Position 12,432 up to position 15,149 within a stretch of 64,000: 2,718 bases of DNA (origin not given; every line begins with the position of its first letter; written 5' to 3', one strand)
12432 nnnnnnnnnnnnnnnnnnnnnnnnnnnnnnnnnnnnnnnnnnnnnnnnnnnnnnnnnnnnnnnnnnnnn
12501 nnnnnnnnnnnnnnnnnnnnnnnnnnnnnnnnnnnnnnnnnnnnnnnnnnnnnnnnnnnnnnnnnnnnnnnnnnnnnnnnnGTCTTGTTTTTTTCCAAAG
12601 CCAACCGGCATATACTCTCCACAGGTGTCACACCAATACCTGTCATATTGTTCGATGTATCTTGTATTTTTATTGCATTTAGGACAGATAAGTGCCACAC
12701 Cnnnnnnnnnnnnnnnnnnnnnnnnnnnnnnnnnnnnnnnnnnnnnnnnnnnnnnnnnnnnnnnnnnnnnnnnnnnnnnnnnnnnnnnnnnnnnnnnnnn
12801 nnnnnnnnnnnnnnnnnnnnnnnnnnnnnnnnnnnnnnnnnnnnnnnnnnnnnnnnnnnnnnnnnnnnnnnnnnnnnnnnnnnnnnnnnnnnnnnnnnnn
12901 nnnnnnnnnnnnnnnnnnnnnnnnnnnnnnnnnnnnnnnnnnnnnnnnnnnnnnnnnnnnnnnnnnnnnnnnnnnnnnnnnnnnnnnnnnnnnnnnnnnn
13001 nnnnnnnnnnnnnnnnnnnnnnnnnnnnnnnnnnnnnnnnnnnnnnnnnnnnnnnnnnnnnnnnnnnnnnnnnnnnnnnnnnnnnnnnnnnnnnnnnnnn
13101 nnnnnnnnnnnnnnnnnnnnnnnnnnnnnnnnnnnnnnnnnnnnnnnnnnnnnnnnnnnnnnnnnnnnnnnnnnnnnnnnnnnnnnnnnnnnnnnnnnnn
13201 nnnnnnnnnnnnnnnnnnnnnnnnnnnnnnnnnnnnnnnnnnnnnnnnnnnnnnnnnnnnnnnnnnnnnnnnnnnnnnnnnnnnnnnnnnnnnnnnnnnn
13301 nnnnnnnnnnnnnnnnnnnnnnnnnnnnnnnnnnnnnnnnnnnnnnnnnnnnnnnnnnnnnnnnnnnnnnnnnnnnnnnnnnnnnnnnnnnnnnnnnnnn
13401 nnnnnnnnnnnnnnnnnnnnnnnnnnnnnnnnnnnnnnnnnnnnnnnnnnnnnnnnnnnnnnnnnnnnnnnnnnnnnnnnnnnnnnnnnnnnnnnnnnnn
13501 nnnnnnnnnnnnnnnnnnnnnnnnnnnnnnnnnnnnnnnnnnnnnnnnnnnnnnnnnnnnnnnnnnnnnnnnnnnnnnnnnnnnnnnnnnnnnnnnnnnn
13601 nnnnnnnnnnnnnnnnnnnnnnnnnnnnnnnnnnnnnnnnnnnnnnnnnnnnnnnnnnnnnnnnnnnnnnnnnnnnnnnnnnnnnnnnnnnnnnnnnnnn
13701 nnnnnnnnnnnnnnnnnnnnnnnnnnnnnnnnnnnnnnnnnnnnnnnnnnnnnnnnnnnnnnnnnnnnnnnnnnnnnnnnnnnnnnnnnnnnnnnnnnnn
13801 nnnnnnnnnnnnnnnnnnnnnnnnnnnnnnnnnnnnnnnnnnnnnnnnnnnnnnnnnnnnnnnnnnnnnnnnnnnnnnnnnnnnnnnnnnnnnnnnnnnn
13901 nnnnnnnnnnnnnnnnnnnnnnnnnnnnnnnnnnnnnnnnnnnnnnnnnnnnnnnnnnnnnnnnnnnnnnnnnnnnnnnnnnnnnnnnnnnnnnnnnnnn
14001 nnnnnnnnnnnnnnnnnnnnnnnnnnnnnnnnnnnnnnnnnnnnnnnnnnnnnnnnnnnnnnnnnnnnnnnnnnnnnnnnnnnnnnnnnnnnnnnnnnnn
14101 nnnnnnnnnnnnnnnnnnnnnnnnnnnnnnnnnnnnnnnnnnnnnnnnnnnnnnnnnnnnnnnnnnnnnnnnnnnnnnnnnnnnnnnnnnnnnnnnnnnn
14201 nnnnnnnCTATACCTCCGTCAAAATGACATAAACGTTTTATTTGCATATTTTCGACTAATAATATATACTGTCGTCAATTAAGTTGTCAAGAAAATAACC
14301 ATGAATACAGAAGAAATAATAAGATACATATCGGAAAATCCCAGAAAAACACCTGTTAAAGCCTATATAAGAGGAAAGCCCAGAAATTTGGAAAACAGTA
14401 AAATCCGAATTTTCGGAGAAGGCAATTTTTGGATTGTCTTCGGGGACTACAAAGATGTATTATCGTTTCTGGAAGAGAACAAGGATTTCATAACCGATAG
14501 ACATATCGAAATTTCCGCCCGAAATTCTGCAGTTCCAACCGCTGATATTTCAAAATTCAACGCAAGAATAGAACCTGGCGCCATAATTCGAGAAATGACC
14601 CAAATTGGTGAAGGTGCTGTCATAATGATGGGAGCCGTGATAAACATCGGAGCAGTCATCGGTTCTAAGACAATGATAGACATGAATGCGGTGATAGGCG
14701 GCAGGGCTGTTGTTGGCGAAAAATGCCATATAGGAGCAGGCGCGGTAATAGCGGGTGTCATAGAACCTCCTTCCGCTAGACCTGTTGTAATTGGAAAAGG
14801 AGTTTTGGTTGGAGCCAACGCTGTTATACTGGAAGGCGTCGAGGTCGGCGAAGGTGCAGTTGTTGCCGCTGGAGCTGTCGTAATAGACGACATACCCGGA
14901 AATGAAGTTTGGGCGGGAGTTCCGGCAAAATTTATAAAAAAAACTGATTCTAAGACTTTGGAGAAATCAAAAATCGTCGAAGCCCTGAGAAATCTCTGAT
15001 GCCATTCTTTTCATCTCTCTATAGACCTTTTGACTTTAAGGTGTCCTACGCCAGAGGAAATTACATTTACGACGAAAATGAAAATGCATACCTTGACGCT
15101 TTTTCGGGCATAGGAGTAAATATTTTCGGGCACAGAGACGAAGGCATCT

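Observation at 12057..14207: Nine-fold zinc-ribbon 'beads on an acidic string' protein heading the scpA-recJ-sigma string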

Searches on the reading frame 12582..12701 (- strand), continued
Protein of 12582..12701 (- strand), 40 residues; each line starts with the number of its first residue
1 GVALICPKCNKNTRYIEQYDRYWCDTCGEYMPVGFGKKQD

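Call 44: find_encoding_contigs(protein=P0010, flank=6000, max_places=3)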
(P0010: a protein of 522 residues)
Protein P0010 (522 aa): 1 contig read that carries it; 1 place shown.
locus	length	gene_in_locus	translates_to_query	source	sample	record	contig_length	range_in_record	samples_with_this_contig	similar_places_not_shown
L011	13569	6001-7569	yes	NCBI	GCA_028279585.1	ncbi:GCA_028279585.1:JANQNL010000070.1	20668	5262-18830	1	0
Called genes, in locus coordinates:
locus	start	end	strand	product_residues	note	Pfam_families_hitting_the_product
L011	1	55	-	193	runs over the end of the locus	-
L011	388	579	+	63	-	-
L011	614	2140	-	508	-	PF03811:Zn_ribbon_InsA (faint), PF03050:DDE_Tnp_IS66, PF13610:DDE_Tnp_IS240, PF13683:rve_3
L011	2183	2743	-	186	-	-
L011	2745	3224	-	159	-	-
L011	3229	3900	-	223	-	-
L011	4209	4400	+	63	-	PF00833:Ribosomal_S17e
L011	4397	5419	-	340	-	PF01874:CitG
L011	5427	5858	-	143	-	-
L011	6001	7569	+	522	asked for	PF07191:Zn_ribbon_6 (faint), PF12773:DZR (faint), PF14803:Zn_ribbon_Nudix (faint), PF18912:DZR_2 (faint)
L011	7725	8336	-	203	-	-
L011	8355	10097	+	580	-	PF00814:TsaD, PF22521:HypF_C_2, PF01163:RIO1, PF03109:ABC1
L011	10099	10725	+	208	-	PF01725:Ham1p_like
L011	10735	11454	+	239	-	-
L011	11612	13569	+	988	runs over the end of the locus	-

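Call 45: find_encoding_contigs(protein=P0017, flank=6000, max_places=3)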
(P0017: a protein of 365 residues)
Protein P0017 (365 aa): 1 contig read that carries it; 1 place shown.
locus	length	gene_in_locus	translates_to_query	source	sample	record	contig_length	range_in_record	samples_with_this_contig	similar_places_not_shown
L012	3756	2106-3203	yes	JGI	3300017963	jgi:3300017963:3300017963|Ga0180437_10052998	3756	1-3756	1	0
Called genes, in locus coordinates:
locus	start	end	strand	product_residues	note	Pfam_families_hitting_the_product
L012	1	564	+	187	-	?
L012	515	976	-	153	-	-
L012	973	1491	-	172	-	-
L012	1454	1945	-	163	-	-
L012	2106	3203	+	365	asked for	PF01599:Ribosomal_S27 (faint), PF12760:Zn_ribbon_IS1595 (faint), PF18912:DZR_2 (faint), PF24445:DUF7564 (faint)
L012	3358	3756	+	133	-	?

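Call 46: find_encoding_contigs(protein=P0014, flank=6000, max_places=3)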
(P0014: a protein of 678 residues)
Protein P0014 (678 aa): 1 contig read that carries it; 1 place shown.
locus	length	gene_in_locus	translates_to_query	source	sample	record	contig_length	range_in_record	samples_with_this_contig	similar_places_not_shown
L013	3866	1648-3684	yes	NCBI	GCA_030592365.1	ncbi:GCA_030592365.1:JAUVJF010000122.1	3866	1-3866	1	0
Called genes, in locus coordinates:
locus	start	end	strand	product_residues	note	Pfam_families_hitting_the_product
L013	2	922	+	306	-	?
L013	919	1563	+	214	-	PF07992:Pyr_redox_2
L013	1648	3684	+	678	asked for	PF13240:Zn_Ribbon_1 (weak), PF18912:DZR_2 (faint)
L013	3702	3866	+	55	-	?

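Call 47: find_encoding_contigs(protein=P0025, flank=6000, max_places=3)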
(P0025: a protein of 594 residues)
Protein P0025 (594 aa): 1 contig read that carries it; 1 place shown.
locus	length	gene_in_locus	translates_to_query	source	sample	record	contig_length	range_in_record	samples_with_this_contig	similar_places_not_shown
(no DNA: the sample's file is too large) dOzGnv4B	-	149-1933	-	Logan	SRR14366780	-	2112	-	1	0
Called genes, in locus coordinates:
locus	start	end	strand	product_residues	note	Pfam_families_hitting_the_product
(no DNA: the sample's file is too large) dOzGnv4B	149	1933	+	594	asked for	PF01599:Ribosomal_S27 (faint), PF12773:DZR (faint), PF14354:Lar_restr_allev (faint), PF20020:DUF6431 (faint)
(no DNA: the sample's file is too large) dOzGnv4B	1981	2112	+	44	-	?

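Call 48: search_protein_families(library=pfam, alignment_id=A3, max_evalue=0.01)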
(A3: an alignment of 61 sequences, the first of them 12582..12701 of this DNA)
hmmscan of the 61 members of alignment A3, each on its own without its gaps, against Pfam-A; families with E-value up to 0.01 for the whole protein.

A. member 1, window:12582-12701:- (40 aa): 4 families
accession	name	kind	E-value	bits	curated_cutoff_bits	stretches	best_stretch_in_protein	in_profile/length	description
PF18439.7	zf_UBZ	-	0.0007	19.6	25.6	0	20-33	1-14/32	Ubiquitin-Binding Zinc Finger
PF07191.17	Zn_ribbon_6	-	0.0058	17.1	25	1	5-30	2-25/67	Double zinc ribbon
PF18912.6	DZR_2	-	0.0083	16.4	27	1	4-31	22-46/56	Double zinc ribbon domain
PF17136.10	ribosomal_L24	-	0.0091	16.7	27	0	2-15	31-44/65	Ribosomal proteins 50S L24/mitochondrial 39S L24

B. families by the number of members that match (of 61 scanned): 49 families (the first 25 are shown)
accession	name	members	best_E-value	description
PF12760.12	Zn_ribbon_IS1595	17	0.00024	Transposase zinc-ribbon domain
PF07191.17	Zn_ribbon_6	14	9.5e-06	Double zinc ribbon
PF01599.25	Ribosomal_S27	14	0.00036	Ribosomal protein S27a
PF14354.12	Lar_restr_allev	13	8.1e-05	Restriction alleviation protein Lar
PF14369.11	Zn_ribbon_19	12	4e-05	zinc-ribbon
PF12773.13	DZR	11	1.3e-05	Double zinc ribbon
PF18439.7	zf_UBZ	10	0.0007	Ubiquitin-Binding Zinc Finger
PF24445.1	DUF7564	9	0.0008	Family of unknown function (DUF7564)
PF18912.6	DZR_2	9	0.0031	Double zinc ribbon domain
PF14803.11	Zn_ribbon_Nudix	7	0.0016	Nudix N-terminal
PF01363.27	FYVE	6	0.0022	FYVE zinc finger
PF08271.17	Zn_Ribbon_TF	5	0.0011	TFIIB zinc-binding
PF13248.11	Zn_ribbon_3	5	0.0012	zinc-ribbon domain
PF00130.28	C1_1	4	0.00035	Phorbol esters/diacylglycerol binding domain (C1 domain)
PF14690.11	Zn_ribbon_ISL3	4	0.0032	zinc-finger of transposase IS204/IS1001/IS1096/IS1165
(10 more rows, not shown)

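Call 49: find_related_loci(query=P0028, collection=genome_contigs, flank=6000)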
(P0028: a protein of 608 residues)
Query P0028 (608 aa) in genome_contigs; peptide patterns used: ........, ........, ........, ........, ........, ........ (x = any residue, [..] = any of these).
67 stretches matched a pattern; 4 encode a relative of the query (tblastn E <= 1e-3); 4 distinct loci.
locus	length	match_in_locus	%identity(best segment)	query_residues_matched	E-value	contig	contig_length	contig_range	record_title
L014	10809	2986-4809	99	1-608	0e+0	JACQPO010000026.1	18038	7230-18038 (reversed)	MAG: Methanobacteriota archaeon isolate NC_groundwater_1309_Ag_S-0.2um_67_55 S_p2_S4_coassembly_k141_421234, whole genom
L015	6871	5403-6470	32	3-462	2e-29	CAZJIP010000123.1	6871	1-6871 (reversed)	MAG TPA_asm: uncultured Methanomassiliicoccales archaeon isolate SRP093762_co1_91 genome assembly, contig: NODE_6064_len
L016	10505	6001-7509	29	3-608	2e-25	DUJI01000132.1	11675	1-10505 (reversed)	MAG TPA_asm: Thermoplasmata archaeon isolate UBA8695 contig_17, whole genome shotgun sequence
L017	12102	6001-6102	57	3-492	2e-7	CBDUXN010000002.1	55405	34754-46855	MAG TPA_asm: uncultured Thermoplasmata archaeon isolate SRR22302370_concoct_146 genome assembly, contig: ERZ25074855.223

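Call 59: find_related_loci(query=P0012, collection=genome_contigs, flank=5000)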
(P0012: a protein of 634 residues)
Query P0012 (634 aa) in genome_contigs; peptide patterns used: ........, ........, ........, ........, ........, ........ (x = any residue, [..] = any of these).
600 stretches matched a pattern, but none encodes a relative of the query by tblastn (E <= 1e-3).

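Call 60: find_related_loci(query=P0021, collection=genome_contigs, flank=5000)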
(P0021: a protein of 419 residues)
Query P0021 (419 aa) in genome_contigs; peptide patterns used: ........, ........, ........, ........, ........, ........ (x = any residue, [..] = any of these).
235 stretches matched a pattern; 2 encode a relative of the query (tblastn E <= 1e-3); 2 distinct loci.
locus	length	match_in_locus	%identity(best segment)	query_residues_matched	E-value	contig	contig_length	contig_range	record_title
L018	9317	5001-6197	41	6-419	2e-81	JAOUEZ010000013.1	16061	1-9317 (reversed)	MAG: Thermoplasmata archaeon isolate 4_1_July_SF_Bin26 4_1_July_SF_Bin26_scaffold_1563_c1, whole genome shotgun sequence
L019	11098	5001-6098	41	3-419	1e-76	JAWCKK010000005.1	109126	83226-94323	MAG: Thermoplasmata archaeon isolate JZ-2_201705_bins_135 JZ-2_201705_bins_135_scaffold_5, whole genome shotgun sequence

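Call 64: search_protein_families(library=pfam, alignment_id=A4, max_evalue=0.00001)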
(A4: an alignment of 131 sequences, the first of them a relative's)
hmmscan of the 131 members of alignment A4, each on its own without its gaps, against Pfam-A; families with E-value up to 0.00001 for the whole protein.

A. member 1, P0010 (522 aa): 5 families
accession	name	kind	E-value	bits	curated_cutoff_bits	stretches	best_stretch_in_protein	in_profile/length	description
PF07191.17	Zn_ribbon_6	-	5e-18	65.3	25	0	3-70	2-62/67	Double zinc ribbon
PF12773.13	DZR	-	6.7e-09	36.2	27.3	0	4-63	1-44/45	Double zinc ribbon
PF18912.6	DZR_2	-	3e-08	33.8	27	0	4-26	24-47/56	Double zinc ribbon domain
PF24445.1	DUF7564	-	3.7e-08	34.1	32.2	0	103-159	6-63/76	Family of unknown function (DUF7564)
PF14803.11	Zn_ribbon_Nudix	-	2.5e-06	27.7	25.6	0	16-26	1-11/34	Nudix N-terminal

B. families by the number of members that match (of 131 scanned): 50 families (the first 25 are shown)
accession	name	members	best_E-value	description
PF07191.17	Zn_ribbon_6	30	5e-18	Double zinc ribbon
PF12773.13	DZR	26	6.7e-10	Double zinc ribbon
PF01599.25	Ribosomal_S27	22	9.2e-10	Ribosomal protein S27a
PF18912.6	DZR_2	17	2.5e-08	Double zinc ribbon domain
PF18953.6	SAP_new25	15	1.7e-08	SAP domain-containing new25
PF14354.12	Lar_restr_allev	13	1.7e-09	Restriction alleviation protein Lar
PF02037.33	SAP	10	1.7e-09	SAP domain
PF14369.11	Zn_ribbon_19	7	2.2e-18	zinc-ribbon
PF01363.27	FYVE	6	1.1e-08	FYVE zinc finger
PF20020.4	DUF6431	6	6.3e-08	Domain of unknown function (DUF6431)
PF12760.12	Zn_ribbon_IS1595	5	1.8e-08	Transposase zinc-ribbon domain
PF00069.31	Pkinase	4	3.8e-45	Protein kinase domain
PF07714.23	PK_Tyr_Ser-Thr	4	1.9e-34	Protein tyrosine and serine/threonine kinase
PF23548.1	Zn_ribbon_FGT1_2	4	3.4e-08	FORGETTER1 second zinc ribbon domain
PF07719.23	TPR_2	3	5.4e-18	Tetratricopeptide repeat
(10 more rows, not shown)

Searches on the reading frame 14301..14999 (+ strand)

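Call 56: search_protein_families(library=pfam, proteins=[window:14301-14999:+], max_evalue=0.00001)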
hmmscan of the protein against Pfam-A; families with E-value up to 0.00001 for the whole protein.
window:14301-14999:+ (232 aa): 4 families
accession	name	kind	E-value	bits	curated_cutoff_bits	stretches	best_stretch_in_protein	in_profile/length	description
PF08503.15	DapH_N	-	8.6e-27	93.6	27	1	1-83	1-86/86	Tetrahydrodipicolinate succinyltransferase N-terminal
PF00132.30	Hexapep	-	3.2e-23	80.8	27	2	162-194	2-34/36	Bacterial transferase hexapeptide (six repeats)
PF14602.12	Hexapep_2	-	2.5e-11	43.5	27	1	161-194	1-32/34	Hexapeptide repeat of succinyl-transferase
PF25084.1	LbH_EIF2B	-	2.9e-08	34.1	54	1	110-196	14-95/105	EIF2B subunit epsilon LbH domain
